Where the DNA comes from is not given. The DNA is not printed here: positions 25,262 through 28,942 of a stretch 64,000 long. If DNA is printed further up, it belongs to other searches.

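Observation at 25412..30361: Kinase / PP2C / dual-FHA trio next to the motor cluster, with repeated EFKI(A/V)LEPRAT(L/I)K motifs in the kinase tail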

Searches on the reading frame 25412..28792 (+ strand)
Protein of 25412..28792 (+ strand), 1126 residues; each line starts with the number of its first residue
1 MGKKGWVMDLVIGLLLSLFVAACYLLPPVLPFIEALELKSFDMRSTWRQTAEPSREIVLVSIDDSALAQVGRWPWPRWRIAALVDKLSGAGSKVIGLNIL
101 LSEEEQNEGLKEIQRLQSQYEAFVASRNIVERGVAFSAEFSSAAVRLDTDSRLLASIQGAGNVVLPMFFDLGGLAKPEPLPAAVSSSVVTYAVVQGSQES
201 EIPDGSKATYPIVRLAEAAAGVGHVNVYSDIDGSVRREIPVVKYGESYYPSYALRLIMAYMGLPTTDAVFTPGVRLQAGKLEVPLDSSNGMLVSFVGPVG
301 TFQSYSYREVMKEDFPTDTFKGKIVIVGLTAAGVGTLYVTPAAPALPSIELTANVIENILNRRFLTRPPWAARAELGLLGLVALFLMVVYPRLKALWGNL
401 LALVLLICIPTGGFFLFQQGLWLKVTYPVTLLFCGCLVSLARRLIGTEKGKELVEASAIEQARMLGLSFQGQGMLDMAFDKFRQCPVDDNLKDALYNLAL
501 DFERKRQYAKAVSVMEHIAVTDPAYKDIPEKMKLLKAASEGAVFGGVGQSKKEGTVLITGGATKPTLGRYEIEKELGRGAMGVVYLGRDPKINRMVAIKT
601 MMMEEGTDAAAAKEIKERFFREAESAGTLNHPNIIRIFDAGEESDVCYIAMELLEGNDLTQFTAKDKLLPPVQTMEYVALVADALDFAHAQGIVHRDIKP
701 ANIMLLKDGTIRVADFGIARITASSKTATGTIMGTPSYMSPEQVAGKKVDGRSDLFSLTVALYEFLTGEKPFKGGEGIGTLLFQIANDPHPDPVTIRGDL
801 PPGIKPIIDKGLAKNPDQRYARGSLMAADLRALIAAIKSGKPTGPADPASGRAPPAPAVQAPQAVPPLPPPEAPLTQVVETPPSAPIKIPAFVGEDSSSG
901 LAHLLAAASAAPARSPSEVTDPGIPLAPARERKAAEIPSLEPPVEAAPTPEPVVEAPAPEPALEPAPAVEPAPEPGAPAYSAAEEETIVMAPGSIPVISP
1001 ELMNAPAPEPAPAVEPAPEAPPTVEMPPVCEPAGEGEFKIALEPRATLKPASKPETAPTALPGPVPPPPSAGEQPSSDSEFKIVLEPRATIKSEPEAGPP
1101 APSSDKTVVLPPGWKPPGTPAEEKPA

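Call 6: search_protein_families(library=pfam, proteins=[window:25412-28792:+], max_evalue=0.01)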
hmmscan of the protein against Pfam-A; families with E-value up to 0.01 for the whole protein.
window:25412-28792:+ (1126 aa): 4 families
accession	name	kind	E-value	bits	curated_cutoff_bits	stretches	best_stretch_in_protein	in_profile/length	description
PF05226.16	CHASE2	-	6.5e-56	190.2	26.3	1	24-380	10-249/257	CHASE2 domain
PF00069.31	Pkinase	-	2.5e-52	178.3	31.7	1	570-822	1-254/263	Protein kinase domain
PF07714.23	PK_Tyr_Ser-Thr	-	1.8e-33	116.4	23.1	1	571-784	2-217/258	Protein tyrosine and serine/threonine kinase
PF03109.22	ABC1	-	0.0059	16.2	22.9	1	648-720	144-215/244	ABC1 atypical kinase-like domain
